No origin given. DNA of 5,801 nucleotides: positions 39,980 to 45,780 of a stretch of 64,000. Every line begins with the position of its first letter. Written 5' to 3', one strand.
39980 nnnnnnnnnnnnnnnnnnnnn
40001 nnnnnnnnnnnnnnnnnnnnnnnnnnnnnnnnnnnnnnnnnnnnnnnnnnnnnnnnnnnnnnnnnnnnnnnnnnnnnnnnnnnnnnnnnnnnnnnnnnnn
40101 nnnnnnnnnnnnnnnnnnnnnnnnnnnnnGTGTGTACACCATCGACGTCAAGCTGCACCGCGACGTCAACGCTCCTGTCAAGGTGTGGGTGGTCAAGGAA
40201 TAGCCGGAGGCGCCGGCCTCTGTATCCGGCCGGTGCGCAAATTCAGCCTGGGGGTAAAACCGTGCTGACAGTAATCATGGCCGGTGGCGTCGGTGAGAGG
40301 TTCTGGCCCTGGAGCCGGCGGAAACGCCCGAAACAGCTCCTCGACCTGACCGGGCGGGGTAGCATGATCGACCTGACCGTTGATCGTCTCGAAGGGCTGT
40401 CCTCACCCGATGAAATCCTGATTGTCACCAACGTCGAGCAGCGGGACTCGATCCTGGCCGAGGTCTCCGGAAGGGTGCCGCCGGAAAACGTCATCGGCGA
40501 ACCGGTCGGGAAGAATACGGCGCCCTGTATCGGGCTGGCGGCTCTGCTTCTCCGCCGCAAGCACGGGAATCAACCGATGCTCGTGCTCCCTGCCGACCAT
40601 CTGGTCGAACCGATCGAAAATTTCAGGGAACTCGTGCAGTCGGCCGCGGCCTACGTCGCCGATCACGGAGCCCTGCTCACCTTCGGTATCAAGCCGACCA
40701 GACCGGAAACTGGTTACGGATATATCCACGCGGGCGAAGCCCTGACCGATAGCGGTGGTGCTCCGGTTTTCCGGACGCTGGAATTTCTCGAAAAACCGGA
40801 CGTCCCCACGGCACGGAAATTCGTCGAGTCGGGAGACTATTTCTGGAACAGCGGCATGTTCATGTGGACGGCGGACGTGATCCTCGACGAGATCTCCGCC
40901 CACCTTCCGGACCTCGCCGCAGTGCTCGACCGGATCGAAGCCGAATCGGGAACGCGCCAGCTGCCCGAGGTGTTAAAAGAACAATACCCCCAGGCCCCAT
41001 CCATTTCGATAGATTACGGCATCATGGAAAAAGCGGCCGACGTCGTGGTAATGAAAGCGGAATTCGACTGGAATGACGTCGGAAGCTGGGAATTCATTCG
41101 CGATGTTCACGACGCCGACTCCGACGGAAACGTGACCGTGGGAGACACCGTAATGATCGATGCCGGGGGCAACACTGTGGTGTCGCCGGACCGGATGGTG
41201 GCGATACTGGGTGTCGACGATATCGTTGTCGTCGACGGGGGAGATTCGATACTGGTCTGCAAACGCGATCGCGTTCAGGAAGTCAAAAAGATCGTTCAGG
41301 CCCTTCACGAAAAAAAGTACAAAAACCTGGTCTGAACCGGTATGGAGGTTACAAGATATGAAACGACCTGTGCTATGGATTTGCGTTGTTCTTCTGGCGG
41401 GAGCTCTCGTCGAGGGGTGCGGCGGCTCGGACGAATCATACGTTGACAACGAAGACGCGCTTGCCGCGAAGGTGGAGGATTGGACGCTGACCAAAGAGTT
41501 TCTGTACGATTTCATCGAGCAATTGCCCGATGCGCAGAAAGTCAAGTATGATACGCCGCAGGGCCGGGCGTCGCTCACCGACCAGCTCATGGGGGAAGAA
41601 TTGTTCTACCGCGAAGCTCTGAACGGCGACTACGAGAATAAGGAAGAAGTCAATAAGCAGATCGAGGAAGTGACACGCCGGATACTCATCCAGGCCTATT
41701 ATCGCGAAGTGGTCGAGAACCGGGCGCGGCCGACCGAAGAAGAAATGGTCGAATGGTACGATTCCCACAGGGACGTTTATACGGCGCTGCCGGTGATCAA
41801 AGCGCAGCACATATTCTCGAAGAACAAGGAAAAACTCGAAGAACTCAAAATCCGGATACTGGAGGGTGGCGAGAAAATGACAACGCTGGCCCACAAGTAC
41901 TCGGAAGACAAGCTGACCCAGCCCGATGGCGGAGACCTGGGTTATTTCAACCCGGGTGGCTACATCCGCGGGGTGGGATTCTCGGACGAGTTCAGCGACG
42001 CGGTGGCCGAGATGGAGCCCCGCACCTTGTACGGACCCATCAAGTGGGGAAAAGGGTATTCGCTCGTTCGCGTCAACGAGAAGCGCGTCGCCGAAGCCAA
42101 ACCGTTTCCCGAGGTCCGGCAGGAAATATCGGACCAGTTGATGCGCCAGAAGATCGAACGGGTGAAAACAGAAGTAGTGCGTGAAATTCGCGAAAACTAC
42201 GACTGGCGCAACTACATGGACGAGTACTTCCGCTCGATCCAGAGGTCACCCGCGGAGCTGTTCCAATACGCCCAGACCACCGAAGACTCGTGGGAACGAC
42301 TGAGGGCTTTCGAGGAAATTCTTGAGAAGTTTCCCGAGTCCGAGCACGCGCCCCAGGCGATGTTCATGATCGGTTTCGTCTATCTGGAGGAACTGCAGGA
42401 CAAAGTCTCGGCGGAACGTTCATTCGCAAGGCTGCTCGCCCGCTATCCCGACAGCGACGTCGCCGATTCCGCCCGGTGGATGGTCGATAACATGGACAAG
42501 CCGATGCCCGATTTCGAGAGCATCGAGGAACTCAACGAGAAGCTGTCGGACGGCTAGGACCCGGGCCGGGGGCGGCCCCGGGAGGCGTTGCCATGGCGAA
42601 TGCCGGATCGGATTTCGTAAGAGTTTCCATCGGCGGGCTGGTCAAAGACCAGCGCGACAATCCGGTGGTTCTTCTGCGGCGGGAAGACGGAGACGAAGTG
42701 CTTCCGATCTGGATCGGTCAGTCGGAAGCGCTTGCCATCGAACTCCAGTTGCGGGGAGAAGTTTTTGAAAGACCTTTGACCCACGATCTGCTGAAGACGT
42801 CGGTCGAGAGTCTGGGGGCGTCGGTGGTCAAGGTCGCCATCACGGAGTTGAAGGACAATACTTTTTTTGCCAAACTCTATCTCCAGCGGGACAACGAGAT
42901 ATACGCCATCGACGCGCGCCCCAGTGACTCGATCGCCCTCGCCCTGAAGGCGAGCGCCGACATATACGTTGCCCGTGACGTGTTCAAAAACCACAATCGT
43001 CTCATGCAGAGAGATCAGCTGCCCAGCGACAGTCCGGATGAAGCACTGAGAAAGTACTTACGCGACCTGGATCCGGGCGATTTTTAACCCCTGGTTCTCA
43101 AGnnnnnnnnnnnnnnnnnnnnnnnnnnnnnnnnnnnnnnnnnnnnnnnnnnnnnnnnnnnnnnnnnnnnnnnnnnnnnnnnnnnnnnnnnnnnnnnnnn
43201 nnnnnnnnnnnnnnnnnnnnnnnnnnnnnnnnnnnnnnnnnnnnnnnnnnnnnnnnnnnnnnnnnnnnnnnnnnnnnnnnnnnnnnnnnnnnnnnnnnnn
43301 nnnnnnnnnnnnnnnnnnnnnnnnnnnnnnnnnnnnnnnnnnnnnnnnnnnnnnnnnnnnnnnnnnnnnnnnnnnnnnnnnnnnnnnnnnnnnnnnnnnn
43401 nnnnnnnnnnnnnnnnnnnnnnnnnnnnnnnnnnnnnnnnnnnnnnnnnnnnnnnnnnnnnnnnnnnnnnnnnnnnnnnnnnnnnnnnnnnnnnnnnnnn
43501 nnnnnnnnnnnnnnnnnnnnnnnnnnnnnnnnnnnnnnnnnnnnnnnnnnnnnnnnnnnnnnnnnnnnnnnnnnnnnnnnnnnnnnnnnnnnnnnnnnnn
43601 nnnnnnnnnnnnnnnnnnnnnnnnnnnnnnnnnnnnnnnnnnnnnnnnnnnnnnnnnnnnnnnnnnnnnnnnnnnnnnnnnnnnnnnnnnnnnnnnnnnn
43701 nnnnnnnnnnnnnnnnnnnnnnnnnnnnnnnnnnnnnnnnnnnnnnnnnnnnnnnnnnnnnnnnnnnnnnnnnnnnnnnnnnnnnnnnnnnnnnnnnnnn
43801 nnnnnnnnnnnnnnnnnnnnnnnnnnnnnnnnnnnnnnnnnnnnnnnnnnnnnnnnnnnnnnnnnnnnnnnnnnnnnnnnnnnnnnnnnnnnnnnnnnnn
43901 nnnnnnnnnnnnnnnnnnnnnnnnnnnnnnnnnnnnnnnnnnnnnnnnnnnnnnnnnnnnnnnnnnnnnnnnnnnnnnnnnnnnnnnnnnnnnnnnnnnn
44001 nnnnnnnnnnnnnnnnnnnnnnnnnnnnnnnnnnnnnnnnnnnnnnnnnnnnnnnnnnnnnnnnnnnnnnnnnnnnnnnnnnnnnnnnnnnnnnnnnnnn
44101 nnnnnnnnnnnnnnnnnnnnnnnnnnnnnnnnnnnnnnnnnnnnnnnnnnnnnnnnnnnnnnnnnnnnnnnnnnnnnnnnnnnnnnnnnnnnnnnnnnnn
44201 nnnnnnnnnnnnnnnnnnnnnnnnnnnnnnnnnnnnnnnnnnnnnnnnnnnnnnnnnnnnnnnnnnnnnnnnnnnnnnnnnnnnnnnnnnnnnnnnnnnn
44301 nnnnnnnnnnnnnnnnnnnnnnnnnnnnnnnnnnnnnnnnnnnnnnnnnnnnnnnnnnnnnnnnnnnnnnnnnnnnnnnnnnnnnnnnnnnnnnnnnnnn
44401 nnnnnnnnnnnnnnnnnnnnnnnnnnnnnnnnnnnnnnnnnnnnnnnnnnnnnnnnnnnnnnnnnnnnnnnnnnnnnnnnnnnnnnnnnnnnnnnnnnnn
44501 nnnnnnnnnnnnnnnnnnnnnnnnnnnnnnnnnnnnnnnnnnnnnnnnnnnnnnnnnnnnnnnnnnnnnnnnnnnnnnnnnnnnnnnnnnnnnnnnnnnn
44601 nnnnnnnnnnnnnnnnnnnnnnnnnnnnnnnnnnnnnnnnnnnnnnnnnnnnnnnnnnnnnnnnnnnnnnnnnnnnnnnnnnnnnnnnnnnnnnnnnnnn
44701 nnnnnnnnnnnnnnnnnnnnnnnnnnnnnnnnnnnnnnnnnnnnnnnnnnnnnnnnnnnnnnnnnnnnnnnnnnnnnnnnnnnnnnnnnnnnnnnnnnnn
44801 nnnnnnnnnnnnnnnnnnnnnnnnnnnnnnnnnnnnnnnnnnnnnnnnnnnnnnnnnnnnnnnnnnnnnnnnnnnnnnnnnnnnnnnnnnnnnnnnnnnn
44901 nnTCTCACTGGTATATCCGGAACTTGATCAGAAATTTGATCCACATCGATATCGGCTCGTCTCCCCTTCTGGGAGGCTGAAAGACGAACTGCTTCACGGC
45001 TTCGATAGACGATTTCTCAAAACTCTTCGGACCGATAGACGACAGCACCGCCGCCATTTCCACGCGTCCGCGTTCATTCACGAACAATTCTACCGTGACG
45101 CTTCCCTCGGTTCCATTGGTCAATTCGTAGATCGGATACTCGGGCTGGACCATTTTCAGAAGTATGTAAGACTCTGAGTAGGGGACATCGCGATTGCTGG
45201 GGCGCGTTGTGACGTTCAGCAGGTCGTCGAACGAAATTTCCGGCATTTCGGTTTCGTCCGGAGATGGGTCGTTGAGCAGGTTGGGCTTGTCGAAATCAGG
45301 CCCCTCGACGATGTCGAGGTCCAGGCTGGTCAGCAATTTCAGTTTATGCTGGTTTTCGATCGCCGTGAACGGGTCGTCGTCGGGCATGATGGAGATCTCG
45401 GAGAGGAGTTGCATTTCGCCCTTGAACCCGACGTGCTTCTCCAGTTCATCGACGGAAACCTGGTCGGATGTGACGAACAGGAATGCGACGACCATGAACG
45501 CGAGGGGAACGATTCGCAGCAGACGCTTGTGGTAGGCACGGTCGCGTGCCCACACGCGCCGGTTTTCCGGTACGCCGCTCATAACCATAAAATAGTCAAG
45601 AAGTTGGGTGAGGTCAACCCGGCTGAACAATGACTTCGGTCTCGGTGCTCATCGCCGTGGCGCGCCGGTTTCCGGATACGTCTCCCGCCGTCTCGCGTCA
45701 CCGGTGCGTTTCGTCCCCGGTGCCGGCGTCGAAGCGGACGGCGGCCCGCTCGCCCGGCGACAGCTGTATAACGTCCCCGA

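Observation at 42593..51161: Cluster of peptidoglycan-remodelling and division-associated envelope proteins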

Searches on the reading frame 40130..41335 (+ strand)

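Call 3: search_protein_families(library=pfam, proteins=[window:40130-41335:+], max_evalue=0.01)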
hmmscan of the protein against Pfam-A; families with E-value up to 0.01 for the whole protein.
window:40130-41335:+ (401 aa): 4 families
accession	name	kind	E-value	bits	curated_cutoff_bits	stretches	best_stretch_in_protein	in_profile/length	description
PF00483.29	NTP_transferase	-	1e-42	146.9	21.2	1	47-330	2-242/245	Nucleotidyl transferase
PF22640.1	ManC_GMP_beta-helix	-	2e-14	53.7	27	1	338-392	1-55/55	MannoseP isomerase/GMP-like beta-helix domain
PF12804.13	NTP_transf_3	-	2.3e-10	41.3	27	1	48-174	2-113/160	MobA-like NTP transferase domain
PF01128.25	IspD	-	0.0014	18.9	27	0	45-108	1-59/221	2-C-methyl-D-erythritol 4-phosphate cytidylyltransferase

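Call 4: search_protein_families(library=ncbifam, proteins=[window:40130-41335:+], max_evalue=0.01)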
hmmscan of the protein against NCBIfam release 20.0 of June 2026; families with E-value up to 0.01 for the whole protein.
window:40130-41335:+ (401 aa): 5 families
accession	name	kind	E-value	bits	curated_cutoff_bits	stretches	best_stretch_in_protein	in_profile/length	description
TIGR01479.1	GMP_PMI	equivalog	8.9e-102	341.3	372.95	1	46-396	2-349/467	mannose-1-phosphate guanylyltransferase/mannose-6-phosphate isomerase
NF012004.0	PRK15460.1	equivalog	1.4e-82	277.9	859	1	45-393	6-356/478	mannose-1-phosphate guanyltransferase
TIGR03992.1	Arch_glmU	subfamily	1.1e-05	24.5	292.1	1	47-180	3-123/393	bifunctional sugar-1-phosphate nucleotidylyltransferase/acetyltransferase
TIGR00453.1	ispD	equivalog_domain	0.002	17.6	181.3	1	47-113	2-63/219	2-C-methyl-D-erythritol 4-phosphate cytidylyltransferase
NF002023.0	PRK00844.1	subfamily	0.0069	15.3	458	0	43-87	5-48/408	glucose-1-phosphate adenylyltransferase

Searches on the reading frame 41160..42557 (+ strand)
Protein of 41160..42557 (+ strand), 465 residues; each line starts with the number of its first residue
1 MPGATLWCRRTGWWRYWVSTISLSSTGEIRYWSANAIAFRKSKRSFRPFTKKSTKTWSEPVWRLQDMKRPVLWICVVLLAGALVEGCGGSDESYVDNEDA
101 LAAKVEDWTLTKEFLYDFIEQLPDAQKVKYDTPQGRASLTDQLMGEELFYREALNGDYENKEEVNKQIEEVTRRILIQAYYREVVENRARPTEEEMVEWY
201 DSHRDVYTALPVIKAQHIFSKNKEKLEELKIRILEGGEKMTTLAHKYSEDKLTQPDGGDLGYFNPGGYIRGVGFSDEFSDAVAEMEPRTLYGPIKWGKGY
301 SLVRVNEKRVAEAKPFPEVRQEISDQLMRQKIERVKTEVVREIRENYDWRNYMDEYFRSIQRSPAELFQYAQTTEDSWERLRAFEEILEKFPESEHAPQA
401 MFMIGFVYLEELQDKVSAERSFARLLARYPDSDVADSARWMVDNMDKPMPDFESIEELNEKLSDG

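Call 3: search_protein_families(library=pfam, proteins=[window:41160-42557:+], max_evalue=0.01)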
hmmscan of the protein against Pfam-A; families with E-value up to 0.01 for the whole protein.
window:41160-42557:+ (465 aa): 6 families
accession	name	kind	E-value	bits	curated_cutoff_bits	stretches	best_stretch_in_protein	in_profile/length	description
PF00639.27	Rotamase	-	1.5e-11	45.6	21.7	1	222-306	18-96/97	PPIC-type PPIASE domain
PF13145.12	Rotamase_2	-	2.5e-11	44.9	27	1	191-321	1-121/121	PPIC-type PPIASE domain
PF13616.12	Rotamase_3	-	2.1e-09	38.4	22.5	1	221-309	35-116/116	PPIC-type PPIASE domain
PF13174.12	TPR_6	-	7.3e-07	29.9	26.3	1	399-432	1-33/33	Tetratricopeptide repeat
PF13525.12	YfiO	-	0.0027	18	25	0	346-405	77-134/203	Outer membrane lipoprotein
PF13512.12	TPR_18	-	0.0048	17.5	21.9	0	417-439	120-142/145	Tetratricopeptide repeat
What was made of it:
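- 41358..42557 (+): PpiC-type rotamase lipoprotein with a C-terminal TPR (SurA/PpiD-like periplasmic chaperone). First gene of the PpiC-BFN-TPR/SBP run. Rotamase 45.6 bits and TPR_6 29.9 bits (call 3).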

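Call 4: search_protein_families(library=ncbifam, proteins=[window:41160-42557:+], max_evalue=0.01)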
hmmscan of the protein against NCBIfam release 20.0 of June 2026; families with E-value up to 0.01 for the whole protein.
window:41160-42557:+ (465 aa): 13 families
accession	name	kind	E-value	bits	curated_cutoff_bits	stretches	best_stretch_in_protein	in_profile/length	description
NF000809.0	PRK00059.1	equivalog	2.9e-20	73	303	1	123-348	110-327/336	peptidylprolyl isomerase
NF002824.0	PRK02998.1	subfamily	3e-16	59.6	360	1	211-349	133-266/283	peptidylprolyl isomerase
NF002827.0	PRK03002.1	equivalog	1.6e-14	53.6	343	1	210-332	134-247/285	peptidylprolyl isomerase PrsA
TIGR02925.1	cis_trans_EpsD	equivalog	2.2e-14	53.6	108.9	1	76-244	6-170/232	EpsD family peptidyl-prolyl cis-trans isomerase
NF002846.0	PRK03095.1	equivalog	7.3e-13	48.6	361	1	188-333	107-245/287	peptidylprolyl isomerase PrsA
NF008054.0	PRK10788.1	equivalog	6.7e-12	44.9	493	1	189-331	247-381/626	peptidylprolyl isomerase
TIGR02795.1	tol_pal_ybgF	equivalog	5.1e-07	30.3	90.1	1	380-439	58-116/119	tol-pal system protein YbgF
NF003356.0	PRK04405.1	subfamily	4.4e-06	26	339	1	182-331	120-257/299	peptidylprolyl isomerase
TIGR03302.1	OM_YfiO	subfamily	1.1e-05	25.1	81.4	1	381-441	53-112/239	outer membrane protein assembly factor BamD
NF052312.1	T9SS_PorW_SprE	equivalog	0.00043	19.1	250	1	398-442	545-589/716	type IX secretion system periplasmic lipoprotein PorW/SprE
NF008038.0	PRK10770.1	equivalog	0.00067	18.6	394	1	221-310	302-385/431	peptidylprolyl isomerase SurA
NF008068.0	PRK10803.1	equivalog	0.0018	18.3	383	1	384-441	203-259/263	cell division protein CpoB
TIGR02933.1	nifM_nitrog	equivalog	0.0048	16.8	168.2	1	152-332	62-244/256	nitrogen fixation protein NifM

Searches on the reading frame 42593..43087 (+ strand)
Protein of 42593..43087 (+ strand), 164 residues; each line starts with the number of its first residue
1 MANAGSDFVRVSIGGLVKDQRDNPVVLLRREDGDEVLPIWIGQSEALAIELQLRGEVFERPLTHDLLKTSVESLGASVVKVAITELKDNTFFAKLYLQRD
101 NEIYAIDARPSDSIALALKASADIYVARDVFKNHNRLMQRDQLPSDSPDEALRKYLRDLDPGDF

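Call 3: search_protein_families(library=pfam, proteins=[window:42593-43087:+], max_evalue=0.01)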
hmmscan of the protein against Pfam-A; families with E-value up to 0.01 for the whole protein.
window:42593-43087:+ (164 aa): 1 family
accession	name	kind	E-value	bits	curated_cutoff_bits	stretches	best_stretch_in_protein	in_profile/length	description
PF02577.19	BFN_dom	-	1.5e-38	131.5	27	1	26-134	1-107/112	Bifunctional nuclease domain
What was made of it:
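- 42593..43087 (+): BFN-domain (DUF151) protein, 164 aa, no signal peptide. Probably cytoplasmic and not an envelope protein. BFN_dom 131.5 bits, E 1.5e-38 (call 3).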

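Call 4: search_protein_families(library=ncbifam, proteins=[window:42593-43087:+], max_evalue=0.01)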
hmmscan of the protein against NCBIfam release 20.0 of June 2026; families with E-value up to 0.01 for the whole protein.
window:42593-43087:+ (164 aa): 0 families

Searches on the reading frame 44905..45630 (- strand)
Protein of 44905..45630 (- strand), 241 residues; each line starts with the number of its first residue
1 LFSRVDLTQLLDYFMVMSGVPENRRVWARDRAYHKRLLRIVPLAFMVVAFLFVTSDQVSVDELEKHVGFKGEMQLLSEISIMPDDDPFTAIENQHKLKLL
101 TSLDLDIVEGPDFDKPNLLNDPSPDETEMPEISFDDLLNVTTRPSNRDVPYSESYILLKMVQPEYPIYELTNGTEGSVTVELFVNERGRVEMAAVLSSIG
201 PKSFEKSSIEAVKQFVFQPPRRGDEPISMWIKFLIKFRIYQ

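Call 3: search_protein_families(library=pfam, proteins=[window:44905-45630:-], max_evalue=0.01)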
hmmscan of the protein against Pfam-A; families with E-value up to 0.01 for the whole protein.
window:44905-45630:- (241 aa): 1 family
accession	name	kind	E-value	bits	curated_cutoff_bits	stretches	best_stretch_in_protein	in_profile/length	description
PF03544.19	TonB_C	-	7e-15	55.7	24.6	1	162-239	2-79/79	Gram-negative bacterial TonB protein C-terminal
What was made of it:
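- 44905..45630 (-): TonB_C-like bitopic membrane protein, about 220-241 aa, TonB_C domain at residues 162-239 (nt 44914-45147). Lies immediately downstream of the amidase on the same strand and is its most conserved neighbour. TonB_C 55.7 bits (call 3).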

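Call 4: search_protein_families(library=ncbifam, proteins=[window:44905-45630:-], max_evalue=0.01)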
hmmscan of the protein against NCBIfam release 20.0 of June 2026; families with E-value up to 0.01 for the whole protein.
window:44905-45630:- (241 aa): 8 families
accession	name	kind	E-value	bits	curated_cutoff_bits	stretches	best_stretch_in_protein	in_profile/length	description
TIGR01352.1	tonB_Cterm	subfamily_domain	2.4e-11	43.8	27.1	1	163-239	1-75/76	TonB family protein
NF038079.1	TonB_sider_MxcH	equivalog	9.6e-11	40.5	925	1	157-239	4-85/792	TonB-dependent siderophore myxochelin receptor MxcH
NF008084.0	PRK10819.1-5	equivalog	3.7e-05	23.7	315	1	157-235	165-242/249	TonB system transport protein TonB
NF033768.1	myxo_SS_tail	domain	8.6e-05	22.6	40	1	171-229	28-87/92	AgmX/PglI C-terminal domain-containing protein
NF008082.0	PRK10819.1-3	equivalog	0.0002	21.3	265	1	156-217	159-220/242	TonB system transport protein TonB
NF008081.0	PRK10819.1-2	equivalog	0.0003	20.8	377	1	157-233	156-231/240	TonB system transport protein TonB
NF008080.0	PRK10819.1-1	equivalog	0.00055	19.4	418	1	158-217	170-229/252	TonB system transport protein TonB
NF008083.0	PRK10819.1-4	equivalog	0.0008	19.5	448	1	158-232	156-229/239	TonB system transport protein TonB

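Call 42: search_solved_structures(query=window:44905-45630:-, max_evalue=1)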
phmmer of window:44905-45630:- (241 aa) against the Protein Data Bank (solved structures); distinct sequences matched with E-value up to 1: 12.
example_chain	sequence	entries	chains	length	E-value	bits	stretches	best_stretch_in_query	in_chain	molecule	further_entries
2k9k_A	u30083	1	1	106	4.3e-05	26.5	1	141-220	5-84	TonB2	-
6i97_D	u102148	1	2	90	0.00052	22.9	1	158-234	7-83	Protein TonB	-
6fip_A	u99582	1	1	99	0.00055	22.9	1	158-233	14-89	Protein TonB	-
2gsk_B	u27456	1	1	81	0.0025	20.7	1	159-225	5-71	protein TONB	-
1u07_A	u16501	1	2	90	0.0028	20.5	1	159-225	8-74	TonB protein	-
1xx3_A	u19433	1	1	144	0.003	20.5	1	154-225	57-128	TonB protein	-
2grx_C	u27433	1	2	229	0.0086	18.9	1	154-225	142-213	Protein tonB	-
9ddo_F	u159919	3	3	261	0.011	18.6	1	155-225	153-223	Protein TonB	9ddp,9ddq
8rd6_A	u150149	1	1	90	0.012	18.5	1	159-224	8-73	Protein TonB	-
9ddz_A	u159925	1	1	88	0.091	15.6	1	161-218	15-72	Protein TonB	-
9dc4_T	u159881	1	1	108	0.16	14.8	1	161-218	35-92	Protein TonB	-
1ihr_A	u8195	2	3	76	0.39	13.5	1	174-225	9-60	TonB protein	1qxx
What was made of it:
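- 44905..45630 (-): PDB TonB2 E 4e-5 (call 42).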
